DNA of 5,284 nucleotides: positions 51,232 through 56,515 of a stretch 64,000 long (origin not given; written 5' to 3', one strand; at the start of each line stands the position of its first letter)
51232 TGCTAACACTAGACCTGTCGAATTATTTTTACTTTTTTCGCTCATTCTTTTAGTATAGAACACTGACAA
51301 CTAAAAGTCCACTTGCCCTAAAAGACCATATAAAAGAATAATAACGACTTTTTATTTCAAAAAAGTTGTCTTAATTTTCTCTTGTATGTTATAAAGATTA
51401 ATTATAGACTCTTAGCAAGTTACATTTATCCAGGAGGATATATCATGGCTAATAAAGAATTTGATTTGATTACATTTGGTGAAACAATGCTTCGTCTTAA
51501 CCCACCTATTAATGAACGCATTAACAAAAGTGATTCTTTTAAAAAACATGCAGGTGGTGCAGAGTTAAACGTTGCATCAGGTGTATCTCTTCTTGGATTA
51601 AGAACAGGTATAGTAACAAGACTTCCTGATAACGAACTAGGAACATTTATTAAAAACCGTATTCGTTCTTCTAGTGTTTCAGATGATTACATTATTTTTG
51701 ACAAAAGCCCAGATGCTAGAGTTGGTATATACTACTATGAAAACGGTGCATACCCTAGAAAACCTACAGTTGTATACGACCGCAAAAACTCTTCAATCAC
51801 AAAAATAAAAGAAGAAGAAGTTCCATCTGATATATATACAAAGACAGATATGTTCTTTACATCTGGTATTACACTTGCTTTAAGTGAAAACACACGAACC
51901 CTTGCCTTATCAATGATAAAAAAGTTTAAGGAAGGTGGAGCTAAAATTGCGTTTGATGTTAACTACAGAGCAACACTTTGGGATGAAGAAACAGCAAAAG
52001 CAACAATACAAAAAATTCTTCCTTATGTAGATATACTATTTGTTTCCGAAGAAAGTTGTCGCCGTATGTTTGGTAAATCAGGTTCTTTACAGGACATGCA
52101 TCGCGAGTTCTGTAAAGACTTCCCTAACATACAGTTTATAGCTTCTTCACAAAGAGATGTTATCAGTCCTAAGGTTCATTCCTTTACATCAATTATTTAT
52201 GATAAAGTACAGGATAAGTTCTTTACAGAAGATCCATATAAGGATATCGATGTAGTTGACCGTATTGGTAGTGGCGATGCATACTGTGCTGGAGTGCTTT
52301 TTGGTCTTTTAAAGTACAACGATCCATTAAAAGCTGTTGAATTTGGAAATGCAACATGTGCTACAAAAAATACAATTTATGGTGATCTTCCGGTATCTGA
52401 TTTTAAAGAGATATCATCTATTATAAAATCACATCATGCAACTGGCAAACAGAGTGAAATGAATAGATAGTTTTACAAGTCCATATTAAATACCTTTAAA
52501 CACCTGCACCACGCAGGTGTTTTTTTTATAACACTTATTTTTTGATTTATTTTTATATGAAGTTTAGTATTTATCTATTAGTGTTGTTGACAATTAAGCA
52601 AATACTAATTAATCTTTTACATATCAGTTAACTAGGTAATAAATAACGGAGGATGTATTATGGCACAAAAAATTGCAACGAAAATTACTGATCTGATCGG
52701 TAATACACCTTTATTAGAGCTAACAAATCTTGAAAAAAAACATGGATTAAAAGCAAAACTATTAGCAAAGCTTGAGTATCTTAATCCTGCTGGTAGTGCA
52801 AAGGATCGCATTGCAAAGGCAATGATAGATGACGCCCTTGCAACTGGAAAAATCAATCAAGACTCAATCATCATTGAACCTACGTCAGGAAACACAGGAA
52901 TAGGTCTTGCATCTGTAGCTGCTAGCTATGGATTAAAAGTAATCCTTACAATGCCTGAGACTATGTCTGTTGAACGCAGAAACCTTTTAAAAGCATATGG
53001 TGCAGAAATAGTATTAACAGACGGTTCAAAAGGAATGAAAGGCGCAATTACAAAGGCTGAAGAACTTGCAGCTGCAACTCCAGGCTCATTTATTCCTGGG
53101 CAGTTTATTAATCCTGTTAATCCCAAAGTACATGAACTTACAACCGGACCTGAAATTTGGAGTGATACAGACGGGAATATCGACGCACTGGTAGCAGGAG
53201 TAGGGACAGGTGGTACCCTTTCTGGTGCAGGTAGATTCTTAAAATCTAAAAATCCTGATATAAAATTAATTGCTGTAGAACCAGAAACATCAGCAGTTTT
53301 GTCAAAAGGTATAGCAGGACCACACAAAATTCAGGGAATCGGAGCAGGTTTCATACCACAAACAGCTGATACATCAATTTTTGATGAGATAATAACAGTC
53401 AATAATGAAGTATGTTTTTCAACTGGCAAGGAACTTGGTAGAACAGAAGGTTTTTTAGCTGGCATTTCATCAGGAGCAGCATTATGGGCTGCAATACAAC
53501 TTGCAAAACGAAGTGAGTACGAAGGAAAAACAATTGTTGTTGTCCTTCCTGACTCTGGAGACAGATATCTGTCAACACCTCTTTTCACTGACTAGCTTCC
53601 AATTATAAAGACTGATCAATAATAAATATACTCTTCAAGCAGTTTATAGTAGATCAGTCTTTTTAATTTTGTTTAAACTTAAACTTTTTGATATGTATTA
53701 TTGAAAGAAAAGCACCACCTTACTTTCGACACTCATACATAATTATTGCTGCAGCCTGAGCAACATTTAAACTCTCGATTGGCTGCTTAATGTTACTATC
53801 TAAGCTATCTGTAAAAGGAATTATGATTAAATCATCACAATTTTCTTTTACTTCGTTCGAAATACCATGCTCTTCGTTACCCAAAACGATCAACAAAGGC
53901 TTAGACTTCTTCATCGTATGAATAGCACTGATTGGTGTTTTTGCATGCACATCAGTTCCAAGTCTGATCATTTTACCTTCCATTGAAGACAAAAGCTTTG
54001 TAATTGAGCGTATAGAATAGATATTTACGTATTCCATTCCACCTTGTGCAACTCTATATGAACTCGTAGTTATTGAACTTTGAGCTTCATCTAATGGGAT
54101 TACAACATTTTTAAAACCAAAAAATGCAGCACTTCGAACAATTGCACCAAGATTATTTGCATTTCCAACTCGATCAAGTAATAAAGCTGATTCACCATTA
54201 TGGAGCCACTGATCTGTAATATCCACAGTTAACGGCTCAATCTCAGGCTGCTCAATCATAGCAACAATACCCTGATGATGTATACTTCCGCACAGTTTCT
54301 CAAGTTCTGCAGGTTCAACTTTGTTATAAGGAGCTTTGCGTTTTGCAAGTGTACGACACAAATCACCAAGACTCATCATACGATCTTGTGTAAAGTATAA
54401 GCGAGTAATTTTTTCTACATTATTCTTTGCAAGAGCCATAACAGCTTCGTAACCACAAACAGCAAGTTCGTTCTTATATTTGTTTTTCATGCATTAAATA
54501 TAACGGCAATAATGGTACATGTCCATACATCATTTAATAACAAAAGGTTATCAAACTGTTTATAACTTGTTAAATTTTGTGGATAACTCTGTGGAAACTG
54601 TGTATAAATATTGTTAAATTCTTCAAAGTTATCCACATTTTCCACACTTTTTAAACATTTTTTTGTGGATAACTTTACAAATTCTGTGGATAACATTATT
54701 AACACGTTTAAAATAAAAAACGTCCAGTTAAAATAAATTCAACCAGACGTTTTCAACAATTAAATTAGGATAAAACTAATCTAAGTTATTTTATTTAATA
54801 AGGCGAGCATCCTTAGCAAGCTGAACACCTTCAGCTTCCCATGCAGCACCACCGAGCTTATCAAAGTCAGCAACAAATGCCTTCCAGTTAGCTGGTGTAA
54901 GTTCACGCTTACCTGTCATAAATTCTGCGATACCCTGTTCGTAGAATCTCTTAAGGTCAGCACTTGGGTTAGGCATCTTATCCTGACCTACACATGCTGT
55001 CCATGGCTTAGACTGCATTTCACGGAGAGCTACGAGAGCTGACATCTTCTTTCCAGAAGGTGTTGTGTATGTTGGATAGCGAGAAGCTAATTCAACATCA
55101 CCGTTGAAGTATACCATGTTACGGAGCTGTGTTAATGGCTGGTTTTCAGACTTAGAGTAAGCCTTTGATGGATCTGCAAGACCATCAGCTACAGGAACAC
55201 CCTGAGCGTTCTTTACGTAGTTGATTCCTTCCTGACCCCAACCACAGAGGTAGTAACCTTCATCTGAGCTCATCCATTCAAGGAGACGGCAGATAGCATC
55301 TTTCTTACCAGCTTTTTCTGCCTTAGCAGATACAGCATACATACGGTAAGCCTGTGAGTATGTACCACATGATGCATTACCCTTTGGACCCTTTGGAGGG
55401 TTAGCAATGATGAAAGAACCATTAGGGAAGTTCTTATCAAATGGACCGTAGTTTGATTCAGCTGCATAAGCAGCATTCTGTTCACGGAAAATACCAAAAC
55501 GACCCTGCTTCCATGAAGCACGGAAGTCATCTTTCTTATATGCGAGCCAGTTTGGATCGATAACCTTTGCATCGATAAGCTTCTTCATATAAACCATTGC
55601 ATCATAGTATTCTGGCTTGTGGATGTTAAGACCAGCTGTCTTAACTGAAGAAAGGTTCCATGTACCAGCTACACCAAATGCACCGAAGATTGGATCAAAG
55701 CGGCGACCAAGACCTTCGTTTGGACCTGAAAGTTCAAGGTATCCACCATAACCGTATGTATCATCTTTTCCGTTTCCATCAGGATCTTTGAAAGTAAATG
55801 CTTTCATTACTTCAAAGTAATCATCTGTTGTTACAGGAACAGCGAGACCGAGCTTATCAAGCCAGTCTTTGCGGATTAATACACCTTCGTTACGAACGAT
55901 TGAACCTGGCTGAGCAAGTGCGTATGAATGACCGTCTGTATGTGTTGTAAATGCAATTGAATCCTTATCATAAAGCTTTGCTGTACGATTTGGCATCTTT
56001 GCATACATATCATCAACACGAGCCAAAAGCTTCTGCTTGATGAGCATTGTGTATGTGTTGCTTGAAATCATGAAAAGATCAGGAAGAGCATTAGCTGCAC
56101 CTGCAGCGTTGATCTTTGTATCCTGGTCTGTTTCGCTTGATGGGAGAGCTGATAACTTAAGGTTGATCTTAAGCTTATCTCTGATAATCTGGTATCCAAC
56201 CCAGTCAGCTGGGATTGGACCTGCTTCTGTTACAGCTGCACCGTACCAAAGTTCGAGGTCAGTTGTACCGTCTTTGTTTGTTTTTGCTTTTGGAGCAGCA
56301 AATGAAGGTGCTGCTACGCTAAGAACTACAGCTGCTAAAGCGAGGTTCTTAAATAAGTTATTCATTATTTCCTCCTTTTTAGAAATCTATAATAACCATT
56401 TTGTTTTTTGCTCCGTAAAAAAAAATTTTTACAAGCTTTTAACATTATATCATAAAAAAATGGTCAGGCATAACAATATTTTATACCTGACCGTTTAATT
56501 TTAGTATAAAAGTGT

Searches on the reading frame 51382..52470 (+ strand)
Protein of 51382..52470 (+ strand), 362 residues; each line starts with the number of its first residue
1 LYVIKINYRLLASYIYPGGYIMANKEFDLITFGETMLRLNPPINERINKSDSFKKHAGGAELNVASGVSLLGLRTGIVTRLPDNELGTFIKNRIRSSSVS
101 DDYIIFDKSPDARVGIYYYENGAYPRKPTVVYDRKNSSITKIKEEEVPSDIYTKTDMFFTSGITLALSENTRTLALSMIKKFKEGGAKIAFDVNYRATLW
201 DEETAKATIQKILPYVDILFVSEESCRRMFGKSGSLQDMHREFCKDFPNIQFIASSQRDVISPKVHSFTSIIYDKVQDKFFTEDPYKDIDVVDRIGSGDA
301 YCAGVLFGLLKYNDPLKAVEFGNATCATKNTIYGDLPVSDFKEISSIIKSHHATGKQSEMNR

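Call 15: search_protein_families(library=pfam, proteins=[window:51382-52470:+], max_evalue=0.001)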
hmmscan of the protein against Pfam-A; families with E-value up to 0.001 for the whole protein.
window:51382-52470:+ (362 aa): 1 family
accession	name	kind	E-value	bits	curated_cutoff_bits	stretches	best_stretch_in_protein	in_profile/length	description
PF00294.29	PfkB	-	1.6e-33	116.8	25.8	1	29-327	4-287/302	pfkB family carbohydrate kinase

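Call 61: search_protein_families(library=ncbifam, proteins=[window:51382-52470:+], max_evalue=0.00001)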
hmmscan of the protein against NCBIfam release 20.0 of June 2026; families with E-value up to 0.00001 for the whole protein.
window:51382-52470:+ (362 aa): 14 families
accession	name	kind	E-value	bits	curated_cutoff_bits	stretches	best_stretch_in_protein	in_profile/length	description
NF041332.1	KDG_KDGal_kin_Halo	equivalog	2.8e-74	250.5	440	1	28-352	3-314/320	bifunctional 2-dehydro-3-deoxygluconokinase/2-dehydro-3-deoxygalactonokinase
NF041633.1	trifunc_aldol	exception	1.5e-73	248.2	700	1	26-351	241-573/580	KHG/KDPG aldolase/sugar kinase fusion protein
TIGR04382.1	myo_inos_iolC_N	equivalog_domain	3.7e-41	141.4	300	1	27-327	2-287/309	5-dehydro-2-deoxygluconokinase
NF040938.1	KDG_KDGal_kin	equivalog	7.3e-37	127.1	400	1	29-347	1-302/305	bifunctional 2-dehydro-3-deoxygluconokinase/2-dehydro-3-deoxygalactonokinase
NF006957.1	PRK09434.1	equivalog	3.1e-22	79.4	450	1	49-316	18-267/302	fructokinase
NF052444.1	DhDoxglucKinKdgK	equivalog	1.4e-17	64.1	400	1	48-327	15-287/303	2-dehydro-3-deoxygluconokinase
NF047869.1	myo_kin_aldol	exception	3e-15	55.6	600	1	24-327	4-309/586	bifunctional 5-dehydro-2-deoxygluconokinase/5-dehydro-2-deoxyphosphogluconate aldolase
NF007321.0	PRK09813.1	equivalog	3.5e-11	43.1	247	1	54-328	20-253/261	fructoselysine 6-kinase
NF049991.1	TagKinase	equivalog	7e-11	41.5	420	1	65-345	48-312/321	tagatose kinase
NF041320.1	pfkB_Halo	equivalog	2.4e-09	37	400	0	286-344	233-290/302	1-phosphofructokinase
NF053626.1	RibKinHalex1628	equivalog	1e-08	35.1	330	0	285-347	226-290/293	ATP-dependent ribose-1-phosphate kinase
TIGR03828.1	pfkB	equivalog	5.7e-07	28.9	292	0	285-332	238-284/305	1-phosphofructokinase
NF041134.1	R1P_kin_Thcocales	equivalog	5.9e-07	29.2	500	0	269-319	204-252/291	ADP-dependent ribose-1-phosphate kinase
TIGR03168.1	1-PFK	subfamily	1.6e-06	27.3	216.4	0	287-332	239-284/305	hexose kinase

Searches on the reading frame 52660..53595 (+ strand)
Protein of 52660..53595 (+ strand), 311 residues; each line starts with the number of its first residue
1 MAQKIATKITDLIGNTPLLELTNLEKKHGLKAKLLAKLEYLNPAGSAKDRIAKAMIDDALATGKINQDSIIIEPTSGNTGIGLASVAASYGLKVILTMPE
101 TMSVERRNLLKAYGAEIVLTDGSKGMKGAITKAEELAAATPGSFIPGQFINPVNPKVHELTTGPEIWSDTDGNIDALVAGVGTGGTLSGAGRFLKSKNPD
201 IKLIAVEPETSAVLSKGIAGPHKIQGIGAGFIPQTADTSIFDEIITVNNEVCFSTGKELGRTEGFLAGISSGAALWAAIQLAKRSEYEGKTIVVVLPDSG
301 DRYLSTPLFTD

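Call 15: search_protein_families(library=pfam, proteins=[window:52660-53595:+], max_evalue=0.001)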
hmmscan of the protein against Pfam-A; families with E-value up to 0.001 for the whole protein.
window:52660-53595:+ (311 aa): 1 family
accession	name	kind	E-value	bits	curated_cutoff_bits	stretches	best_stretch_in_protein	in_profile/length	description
PF00291.31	PALP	-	4.6e-77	259.7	35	1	9-298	1-295/295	Pyridoxal-phosphate dependent enzyme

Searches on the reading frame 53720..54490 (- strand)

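Call 15: search_protein_families(library=pfam, proteins=[window:53720-54490:-], max_evalue=0.001)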
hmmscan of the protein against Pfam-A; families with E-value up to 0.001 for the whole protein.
window:53720-54490:- (256 aa): 2 families
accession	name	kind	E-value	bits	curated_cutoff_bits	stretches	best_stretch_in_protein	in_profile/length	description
PF00588.24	SpoU_methylase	-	1.3e-29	103.6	29.7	1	102-252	3-142/142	SpoU rRNA Methylase family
PF08032.17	SpoU_sub_bind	-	1.7e-15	57.5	22.8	1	11-83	2-74/76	RNA 2'-O ribose methyltransferase substrate binding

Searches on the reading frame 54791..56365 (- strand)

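Call 15: search_protein_families(library=pfam, proteins=[window:54791-56365:-], max_evalue=0.001)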
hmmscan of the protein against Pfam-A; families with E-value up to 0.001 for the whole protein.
window:54791-56365:- (524 aa): 1 family
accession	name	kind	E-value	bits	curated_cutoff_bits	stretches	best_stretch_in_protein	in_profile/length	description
PF13416.11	SBP_bac_8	-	5.4e-08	33.4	27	1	69-371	12-249/279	Bacterial extracellular solute-binding protein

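Call 61: search_protein_families(library=ncbifam, proteins=[window:54791-56365:-], max_evalue=0.00001)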
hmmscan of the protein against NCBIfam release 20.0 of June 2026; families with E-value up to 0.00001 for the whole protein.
window:54791-56365:- (524 aa): 0 families
